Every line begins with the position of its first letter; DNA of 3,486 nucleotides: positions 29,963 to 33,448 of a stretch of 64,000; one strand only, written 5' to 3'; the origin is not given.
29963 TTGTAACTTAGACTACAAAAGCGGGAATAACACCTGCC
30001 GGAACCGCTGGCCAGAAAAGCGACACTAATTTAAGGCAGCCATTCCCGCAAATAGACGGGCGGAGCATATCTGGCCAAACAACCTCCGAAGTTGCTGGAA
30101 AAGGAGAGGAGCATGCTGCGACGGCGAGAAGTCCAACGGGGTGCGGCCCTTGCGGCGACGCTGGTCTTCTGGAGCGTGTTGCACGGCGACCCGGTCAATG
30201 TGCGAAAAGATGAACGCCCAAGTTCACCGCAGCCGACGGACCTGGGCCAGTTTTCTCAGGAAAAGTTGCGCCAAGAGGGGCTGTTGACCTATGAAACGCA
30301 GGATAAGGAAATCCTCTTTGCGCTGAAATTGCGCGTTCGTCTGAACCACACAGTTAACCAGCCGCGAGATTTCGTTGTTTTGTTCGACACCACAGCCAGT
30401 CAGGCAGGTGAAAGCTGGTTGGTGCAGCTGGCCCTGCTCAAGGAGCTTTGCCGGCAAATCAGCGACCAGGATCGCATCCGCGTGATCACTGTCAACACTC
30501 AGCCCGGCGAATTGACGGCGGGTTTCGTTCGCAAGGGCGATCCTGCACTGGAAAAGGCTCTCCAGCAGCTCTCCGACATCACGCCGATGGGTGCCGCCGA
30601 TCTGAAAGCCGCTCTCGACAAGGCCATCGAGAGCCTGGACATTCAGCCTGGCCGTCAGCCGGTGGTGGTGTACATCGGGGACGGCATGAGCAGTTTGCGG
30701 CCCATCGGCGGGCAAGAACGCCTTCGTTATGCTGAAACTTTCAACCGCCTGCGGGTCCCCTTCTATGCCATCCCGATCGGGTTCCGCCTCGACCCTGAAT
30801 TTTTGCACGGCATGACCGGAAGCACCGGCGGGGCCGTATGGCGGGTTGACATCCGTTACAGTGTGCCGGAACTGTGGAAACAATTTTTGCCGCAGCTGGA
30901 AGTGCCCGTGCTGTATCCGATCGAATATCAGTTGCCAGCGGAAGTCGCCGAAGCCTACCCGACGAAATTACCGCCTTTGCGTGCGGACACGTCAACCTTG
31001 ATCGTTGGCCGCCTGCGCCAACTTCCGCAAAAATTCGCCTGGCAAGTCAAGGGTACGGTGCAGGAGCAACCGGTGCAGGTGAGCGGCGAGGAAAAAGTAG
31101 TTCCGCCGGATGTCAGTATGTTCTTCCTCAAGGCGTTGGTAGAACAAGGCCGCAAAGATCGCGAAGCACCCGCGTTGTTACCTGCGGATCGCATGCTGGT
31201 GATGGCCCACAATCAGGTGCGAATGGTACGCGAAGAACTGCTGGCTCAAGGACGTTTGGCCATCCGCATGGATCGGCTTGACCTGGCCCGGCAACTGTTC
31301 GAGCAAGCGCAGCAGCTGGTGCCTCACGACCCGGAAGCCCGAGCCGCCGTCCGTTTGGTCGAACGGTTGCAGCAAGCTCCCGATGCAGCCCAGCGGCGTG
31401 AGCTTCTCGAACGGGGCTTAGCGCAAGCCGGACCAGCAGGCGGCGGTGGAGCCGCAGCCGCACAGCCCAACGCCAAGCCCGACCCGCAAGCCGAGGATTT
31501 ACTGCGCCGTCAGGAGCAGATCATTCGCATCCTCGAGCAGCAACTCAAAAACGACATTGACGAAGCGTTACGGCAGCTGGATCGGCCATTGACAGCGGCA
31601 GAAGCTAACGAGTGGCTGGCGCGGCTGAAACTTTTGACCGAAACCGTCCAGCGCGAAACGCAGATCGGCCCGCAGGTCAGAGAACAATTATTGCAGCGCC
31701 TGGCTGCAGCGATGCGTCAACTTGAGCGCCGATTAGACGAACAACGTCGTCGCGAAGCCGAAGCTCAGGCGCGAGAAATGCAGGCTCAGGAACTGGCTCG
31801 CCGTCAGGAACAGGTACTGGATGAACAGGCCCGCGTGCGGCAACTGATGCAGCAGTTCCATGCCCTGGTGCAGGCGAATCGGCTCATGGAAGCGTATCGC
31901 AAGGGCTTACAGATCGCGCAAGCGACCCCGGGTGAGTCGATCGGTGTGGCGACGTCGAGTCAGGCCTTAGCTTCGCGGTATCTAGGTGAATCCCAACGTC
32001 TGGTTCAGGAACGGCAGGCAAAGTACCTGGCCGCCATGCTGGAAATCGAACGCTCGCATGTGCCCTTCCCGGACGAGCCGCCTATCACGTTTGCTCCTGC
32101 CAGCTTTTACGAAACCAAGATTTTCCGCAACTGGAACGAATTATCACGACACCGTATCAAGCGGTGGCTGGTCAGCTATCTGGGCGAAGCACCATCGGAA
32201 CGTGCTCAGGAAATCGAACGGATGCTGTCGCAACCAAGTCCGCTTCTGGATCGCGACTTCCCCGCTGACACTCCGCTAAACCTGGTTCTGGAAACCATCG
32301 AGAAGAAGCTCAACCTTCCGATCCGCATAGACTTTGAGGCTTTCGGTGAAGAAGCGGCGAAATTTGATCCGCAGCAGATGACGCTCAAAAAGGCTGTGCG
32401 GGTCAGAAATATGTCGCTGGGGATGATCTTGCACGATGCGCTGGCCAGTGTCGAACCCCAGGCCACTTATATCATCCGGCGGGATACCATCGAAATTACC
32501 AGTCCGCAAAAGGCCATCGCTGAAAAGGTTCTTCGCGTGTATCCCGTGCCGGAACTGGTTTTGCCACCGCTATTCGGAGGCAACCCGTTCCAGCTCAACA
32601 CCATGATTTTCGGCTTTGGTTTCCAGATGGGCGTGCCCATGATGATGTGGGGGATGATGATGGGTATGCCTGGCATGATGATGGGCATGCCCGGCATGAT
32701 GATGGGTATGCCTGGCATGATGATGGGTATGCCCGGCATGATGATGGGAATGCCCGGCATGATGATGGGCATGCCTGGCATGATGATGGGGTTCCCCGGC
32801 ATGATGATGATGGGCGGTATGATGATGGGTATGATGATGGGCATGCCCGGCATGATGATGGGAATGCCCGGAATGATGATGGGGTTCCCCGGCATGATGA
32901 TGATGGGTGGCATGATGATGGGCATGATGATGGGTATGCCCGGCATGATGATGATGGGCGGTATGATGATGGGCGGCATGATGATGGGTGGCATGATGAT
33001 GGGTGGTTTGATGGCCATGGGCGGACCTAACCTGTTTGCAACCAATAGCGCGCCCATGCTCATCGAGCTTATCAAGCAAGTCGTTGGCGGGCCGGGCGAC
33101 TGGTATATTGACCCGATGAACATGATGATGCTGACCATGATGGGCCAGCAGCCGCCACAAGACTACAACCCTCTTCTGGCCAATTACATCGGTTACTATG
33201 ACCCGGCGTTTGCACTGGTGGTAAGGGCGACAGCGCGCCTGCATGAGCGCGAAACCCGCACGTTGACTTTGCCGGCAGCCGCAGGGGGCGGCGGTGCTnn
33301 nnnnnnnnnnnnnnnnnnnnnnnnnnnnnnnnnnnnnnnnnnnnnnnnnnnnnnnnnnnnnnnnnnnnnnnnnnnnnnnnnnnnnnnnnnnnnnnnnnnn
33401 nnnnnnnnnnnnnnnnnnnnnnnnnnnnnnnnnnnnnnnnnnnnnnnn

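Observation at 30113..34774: Unusual domain combination in the 1553-aa protein: vWA, coiled coil, STN-like module, Met repeat, helical repeats, DUF2135-like beta domain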

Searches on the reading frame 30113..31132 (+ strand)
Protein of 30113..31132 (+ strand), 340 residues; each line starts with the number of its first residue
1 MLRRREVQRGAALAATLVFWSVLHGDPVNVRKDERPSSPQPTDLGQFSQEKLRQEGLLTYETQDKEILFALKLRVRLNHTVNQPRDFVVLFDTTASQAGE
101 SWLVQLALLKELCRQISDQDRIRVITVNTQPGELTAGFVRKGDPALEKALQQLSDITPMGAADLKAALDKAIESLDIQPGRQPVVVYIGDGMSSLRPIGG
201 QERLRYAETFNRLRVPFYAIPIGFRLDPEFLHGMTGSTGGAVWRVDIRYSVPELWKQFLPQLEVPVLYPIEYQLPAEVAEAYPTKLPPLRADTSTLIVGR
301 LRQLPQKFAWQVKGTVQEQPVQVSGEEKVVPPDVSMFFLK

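Call 8: search_protein_families(library=pfam, proteins=[window:30113-31132:+], max_evalue=10)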
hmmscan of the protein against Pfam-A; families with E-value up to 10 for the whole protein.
window:30113-31132:+ (340 aa): 3 families
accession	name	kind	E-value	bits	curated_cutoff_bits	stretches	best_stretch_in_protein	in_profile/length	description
PF13768.12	VWA_3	-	6.2e-14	52.8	27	1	87-240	3-151/155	von Willebrand factor type A domain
PF13519.12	VWA_2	-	1.9e-06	28.9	27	1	88-191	2-106/107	von Willebrand factor type A domain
PF08541.16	ACP_syn_III_C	-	0.026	15.1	26.6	1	145-193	34-82/90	3-Oxoacyl-[acyl-carrier-protein (ACP)] synthase III C terminal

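Call 68: search_solved_structures(query=window:30290-31132:+, max_evalue=1, show_alignments=2)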
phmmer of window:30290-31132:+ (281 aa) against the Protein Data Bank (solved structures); distinct sequences matched with E-value up to 1: 6.
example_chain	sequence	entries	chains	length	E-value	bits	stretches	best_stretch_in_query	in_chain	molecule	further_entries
9c4f_I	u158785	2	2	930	0.0058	19.5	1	23-270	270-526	Inter-alpha-trypsin inhibitor heavy chain H4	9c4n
6fpy_A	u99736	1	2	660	0.033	17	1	23-227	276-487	Inter-alpha-trypsin inhibitor heavy chain H1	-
6fpz_A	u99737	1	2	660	0.098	15.5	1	109-227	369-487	Inter-alpha-trypsin inhibitor heavy chain H1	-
4fgs_A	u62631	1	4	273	0.4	13.5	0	106-180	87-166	Probable dehydrogenase protein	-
3iso_A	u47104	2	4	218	0.54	13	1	125-183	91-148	Putative glutathione transferase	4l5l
4l5o_A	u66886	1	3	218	0.55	13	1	125-183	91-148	Putative glutathione transferase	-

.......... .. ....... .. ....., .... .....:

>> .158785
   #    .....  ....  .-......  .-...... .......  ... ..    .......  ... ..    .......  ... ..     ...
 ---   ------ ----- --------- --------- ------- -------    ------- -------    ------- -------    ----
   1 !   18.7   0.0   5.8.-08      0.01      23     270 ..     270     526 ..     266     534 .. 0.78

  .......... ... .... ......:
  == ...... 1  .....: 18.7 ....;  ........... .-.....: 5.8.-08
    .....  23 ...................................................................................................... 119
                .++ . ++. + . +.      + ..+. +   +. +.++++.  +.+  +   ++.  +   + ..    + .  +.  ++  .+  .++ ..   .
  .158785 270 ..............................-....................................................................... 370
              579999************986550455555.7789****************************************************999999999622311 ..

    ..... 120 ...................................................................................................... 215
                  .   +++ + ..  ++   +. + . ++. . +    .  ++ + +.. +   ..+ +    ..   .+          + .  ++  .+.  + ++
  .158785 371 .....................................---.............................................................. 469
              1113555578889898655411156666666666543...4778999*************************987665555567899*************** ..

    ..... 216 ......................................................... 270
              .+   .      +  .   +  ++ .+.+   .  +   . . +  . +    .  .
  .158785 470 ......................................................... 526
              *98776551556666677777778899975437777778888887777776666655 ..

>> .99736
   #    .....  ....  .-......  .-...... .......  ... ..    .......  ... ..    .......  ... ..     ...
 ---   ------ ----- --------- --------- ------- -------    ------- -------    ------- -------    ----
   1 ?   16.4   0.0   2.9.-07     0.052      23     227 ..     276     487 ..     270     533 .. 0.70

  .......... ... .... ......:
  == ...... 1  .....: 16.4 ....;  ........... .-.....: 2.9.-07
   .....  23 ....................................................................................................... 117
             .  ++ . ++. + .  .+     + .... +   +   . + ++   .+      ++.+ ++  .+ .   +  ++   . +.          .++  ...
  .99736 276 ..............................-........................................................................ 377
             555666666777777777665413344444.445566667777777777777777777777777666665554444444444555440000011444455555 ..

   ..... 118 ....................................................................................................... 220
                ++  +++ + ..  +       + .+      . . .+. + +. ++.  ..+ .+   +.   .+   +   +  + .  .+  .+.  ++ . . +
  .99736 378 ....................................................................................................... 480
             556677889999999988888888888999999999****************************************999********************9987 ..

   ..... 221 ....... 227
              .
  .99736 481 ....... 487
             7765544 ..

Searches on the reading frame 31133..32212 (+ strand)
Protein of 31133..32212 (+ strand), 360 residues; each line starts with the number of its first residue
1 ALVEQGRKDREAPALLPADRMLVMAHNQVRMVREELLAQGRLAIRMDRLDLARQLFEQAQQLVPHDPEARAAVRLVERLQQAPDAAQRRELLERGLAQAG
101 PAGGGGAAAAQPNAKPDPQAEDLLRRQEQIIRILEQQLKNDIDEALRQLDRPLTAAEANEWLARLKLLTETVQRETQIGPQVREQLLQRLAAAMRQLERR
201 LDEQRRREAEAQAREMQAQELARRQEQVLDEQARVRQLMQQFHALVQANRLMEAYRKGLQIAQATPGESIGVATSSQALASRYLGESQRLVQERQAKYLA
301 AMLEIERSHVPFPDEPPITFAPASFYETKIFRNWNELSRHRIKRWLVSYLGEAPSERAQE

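Call 8: search_protein_families(library=pfam, proteins=[window:31133-32212:+], max_evalue=10)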
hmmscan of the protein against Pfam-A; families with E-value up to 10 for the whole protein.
window:31133-32212:+ (360 aa): 5 families
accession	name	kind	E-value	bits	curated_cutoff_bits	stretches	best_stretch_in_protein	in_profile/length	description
PF03194.20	LUC7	-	0.011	16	33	1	177-256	78-153/246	LUC7 N_terminus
PF25034.1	Spectrin_SYNE1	-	0.018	15.1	35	1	231-264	18-51/188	Nesprin-1, spectrin repeats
PF07719.23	TPR_2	-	0.023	15.3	27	1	35-66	3-34/34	Tetratricopeptide repeat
PF13428.12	TPR_14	-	0.027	15.6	23.5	1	34-71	2-39/44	Tetratricopeptide repeat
PF16644.10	NEXCaM_BD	-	5.5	7.8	26.7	1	172-242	13-83/109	Regulatory region of Na+/H+ exchanger NHE binds to calmodulin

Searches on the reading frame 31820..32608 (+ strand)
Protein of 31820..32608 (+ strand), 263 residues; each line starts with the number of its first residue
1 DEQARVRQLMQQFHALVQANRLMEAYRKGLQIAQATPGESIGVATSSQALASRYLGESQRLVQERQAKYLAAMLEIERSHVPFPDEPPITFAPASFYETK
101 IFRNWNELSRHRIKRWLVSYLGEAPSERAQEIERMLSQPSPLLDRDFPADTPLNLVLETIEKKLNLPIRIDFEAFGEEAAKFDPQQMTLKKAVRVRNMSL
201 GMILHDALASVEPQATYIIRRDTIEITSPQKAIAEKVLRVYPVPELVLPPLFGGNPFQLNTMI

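Call 23: search_solved_structures(query=A2, max_evalue=10, show_alignments=3)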
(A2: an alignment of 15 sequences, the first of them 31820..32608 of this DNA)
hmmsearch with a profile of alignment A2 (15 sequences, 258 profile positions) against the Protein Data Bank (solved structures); distinct sequences matched with E-value up to 10: 2.
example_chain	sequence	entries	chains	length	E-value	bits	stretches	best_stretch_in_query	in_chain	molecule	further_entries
5lmn_X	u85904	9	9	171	0.26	14.2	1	110-174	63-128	Translation initiation factor IF-3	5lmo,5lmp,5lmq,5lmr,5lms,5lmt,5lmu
6rd4_4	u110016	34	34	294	7.4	9.5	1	118-177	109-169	Mitochondrial ATP synthase associated protein ASA4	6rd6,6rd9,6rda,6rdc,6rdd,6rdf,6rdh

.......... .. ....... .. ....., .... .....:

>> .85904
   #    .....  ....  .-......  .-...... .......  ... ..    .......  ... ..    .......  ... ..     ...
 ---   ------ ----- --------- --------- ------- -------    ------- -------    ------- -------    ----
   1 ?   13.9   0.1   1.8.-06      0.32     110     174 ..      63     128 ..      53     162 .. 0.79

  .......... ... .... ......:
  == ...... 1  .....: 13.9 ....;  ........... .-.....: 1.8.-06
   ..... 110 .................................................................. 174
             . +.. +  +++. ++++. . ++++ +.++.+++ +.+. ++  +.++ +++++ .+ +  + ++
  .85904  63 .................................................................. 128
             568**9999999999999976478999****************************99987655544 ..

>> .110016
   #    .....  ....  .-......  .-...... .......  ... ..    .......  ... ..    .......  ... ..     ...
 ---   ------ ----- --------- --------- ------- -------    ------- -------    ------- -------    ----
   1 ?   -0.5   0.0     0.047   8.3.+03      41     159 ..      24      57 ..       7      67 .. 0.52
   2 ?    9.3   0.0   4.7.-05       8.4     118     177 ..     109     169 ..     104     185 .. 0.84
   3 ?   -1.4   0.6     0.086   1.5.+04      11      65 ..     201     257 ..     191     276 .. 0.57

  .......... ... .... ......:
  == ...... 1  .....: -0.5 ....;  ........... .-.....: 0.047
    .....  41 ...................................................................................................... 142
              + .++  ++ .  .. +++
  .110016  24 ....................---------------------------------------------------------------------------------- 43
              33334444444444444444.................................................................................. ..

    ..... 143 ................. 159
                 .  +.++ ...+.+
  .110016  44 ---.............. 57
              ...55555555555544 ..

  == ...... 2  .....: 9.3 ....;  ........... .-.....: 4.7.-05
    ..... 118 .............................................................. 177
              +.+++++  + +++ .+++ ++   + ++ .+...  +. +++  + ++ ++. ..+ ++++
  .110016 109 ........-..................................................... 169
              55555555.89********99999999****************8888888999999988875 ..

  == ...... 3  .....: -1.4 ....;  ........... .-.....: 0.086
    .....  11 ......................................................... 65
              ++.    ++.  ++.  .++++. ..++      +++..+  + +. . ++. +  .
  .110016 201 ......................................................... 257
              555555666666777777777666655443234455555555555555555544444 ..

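Call 24: find_homologous_proteins(query=A2, max_evalue=0.001)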
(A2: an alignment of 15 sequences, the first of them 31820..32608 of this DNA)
Query A2 (15 sequences) (263 aa, profile of the alignment): 22 proteins with E <= 0.001 among 8000 candidates.
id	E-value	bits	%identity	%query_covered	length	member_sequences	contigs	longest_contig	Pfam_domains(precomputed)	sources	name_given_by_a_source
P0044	5.3e-91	323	30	95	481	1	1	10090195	-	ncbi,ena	-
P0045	3.6e-75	271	32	79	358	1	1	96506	-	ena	-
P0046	7.1e-75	270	32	81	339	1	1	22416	-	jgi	jgi:hypothetical protein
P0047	3.0e-72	262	34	75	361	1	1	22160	-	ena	-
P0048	2.6e-58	216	30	94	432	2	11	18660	-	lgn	-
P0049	3.9e-56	209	26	70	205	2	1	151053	-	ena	-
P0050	1.0e-49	188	31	48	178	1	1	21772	-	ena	-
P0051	1.1e-49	188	29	62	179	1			-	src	-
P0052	1.5e-49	187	30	52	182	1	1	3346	-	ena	-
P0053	1.2e-45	174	35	48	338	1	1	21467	-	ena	-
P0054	7.9e-44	168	32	41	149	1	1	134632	-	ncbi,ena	-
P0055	9.8e-42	162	33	55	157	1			-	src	-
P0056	5.9e-38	149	99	56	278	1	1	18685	-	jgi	jgi:hypothetical protein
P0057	7.7e-35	139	31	41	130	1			-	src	-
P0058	9.0e-35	139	28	59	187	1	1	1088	-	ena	-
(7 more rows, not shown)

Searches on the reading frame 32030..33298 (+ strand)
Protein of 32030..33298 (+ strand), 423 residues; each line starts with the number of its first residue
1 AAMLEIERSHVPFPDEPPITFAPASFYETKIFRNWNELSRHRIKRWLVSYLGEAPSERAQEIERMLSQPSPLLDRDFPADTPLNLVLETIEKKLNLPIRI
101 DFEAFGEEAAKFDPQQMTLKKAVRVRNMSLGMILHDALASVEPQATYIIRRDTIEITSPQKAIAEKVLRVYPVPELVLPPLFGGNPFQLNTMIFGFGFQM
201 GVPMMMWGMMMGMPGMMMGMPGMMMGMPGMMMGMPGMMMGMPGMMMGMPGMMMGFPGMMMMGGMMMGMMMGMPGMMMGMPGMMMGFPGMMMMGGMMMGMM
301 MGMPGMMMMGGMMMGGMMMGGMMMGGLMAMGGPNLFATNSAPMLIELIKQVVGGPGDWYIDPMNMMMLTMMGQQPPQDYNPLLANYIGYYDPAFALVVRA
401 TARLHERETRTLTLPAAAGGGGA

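Call 35: predict_structure(alignment_id=A3)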
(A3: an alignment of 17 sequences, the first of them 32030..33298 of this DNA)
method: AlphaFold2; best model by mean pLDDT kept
length: 423 residues; sequences in the alignment: 17
mean_pLDDT: 52.0   pTM: 0.35
mean pLDDT of the five models: 52.0, 49.7, 47.9, 47.8, 46.7
residues with pLDDT >= 90: 22; 70-90: 83; 50-70: 67; < 50: 251
segments of 3 or more residues with pLDDT < 50: 1-30, 35-37, 42-49, 167-338, 372-375, 377-379, 391-395, 401-423
pLDDT, mean of each block of 10 residues (from residue 1): 28 35 41 50 45 69 83 85 91 90 78 79 87 88 82 85 54 40 44 38 30 35 37 37 38 39 37 35 38 35 36 31 36 40 62 57 55 46 56 49 35 33 30
secondary structure, 60 per line:
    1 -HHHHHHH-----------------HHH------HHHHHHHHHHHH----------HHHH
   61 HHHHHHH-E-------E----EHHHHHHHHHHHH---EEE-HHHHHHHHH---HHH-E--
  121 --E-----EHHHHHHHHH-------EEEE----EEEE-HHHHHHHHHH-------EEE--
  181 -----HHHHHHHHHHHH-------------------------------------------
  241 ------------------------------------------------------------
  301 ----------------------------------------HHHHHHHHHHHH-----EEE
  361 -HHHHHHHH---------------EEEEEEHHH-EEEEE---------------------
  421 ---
elements in order: H2-8 H35-46 H57-67 H83-94 E98-100 H102-110 H130-138 E146-149 E154-157 H159-168 E176-178 H186-197 H341-352 E358-360 H362-369 E385-390 E395-399

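Call 39: fold_search(model_id=the predicted structure, library=pdb)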
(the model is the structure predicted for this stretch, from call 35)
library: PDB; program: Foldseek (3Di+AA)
matches with E <= 10: 98; with E <= 0.001: 0
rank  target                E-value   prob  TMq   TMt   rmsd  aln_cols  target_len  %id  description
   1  4ar0_MODEL_1_A        3.6e-02  0.99  0.16  0.44   4.2        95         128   10  N0 domain of Neisseria meningitidis Pilus assembly protein PilQ (released 2012-10-17)
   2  9cuy_X                5.3e-02  0.96  0.15  0.21   3.9        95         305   20  Bacteriophage PhiTE extended baseplate (released 2025-04-16)
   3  7mud_Ad               6.4e-02  0.60  0.15  0.39  11.5       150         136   15  Legionella pneumophila Dot/Icm T4SS OMC (released 2021-10-06)
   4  6x62_Ad               6.8e-02  0.66  0.16  0.40  14.0       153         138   12  Legionella pneumophila Dot T4SS OMC (released 2020-09-30)
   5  7yfz_t                7.7e-02  0.92  0.15  0.26   3.9        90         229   20  Cyanophage Pam3 baseplate proteins (released 2023-01-18)
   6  7mud_AD               8.7e-02  0.57  0.15  0.39  14.0       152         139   12  Legionella pneumophila Dot/Icm T4SS OMC (released 2021-10-06)
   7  7muc_Ad               8.7e-02  0.51  0.15  0.39  11.5       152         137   15  Legionella pneumophila Dot/Icm T4SS C1 Reconstruction (released 2021-10-06)
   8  3ady                  9.8e-02  0.90  0.15  0.49   3.6        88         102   14  Crystal structure of DotD from Legionella (released 2010-11-03)
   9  3ezj_A                1.2e-01  0.35  0.13  0.26  11.7       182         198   12  Crystal structure of the N-terminal domain of the secretin GspD from ETEC determined with the assistance of a nanobody (released 2009-02-17)
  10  8eon_E                1.3e-01  0.90  0.16  0.22   3.7        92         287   14  Pseudomonas phage E217 baseplate complex (released 2023-07-26)
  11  6q15_A                1.8e-01  0.41  0.14  0.12  12.9       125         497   13  Structure of the Salmonella SPI-1 injectisome needle complex (released 2019-10-23)
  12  7muc_AD               2.3e-01  0.35  0.15  0.38  14.1       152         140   12  Legionella pneumophila Dot/Icm T4SS C1 Reconstruction (released 2021-10-06)
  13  7ah9_5O               2.7e-01  0.35  0.14  0.12  12.2       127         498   12  Substrate-engaged type 3 secretion system needle complex from Salmonella enterica typhimurium - SpaR state 1 (released 2021-03-17)
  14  9b45_d                3.0e-01  0.84  0.17  0.24   3.5        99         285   14  Pseudomonas phage Pa193 baseplate complex and tail fiber (released 2024-10-16)
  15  6pem_A                3.0e-01  0.38  0.14  0.36  12.8       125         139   12  Focussed refinement of InvGN0N1:SpaPQR:PrgHK from Salmonella SPI-1 injectisome NC-base (released 2019-10-23)
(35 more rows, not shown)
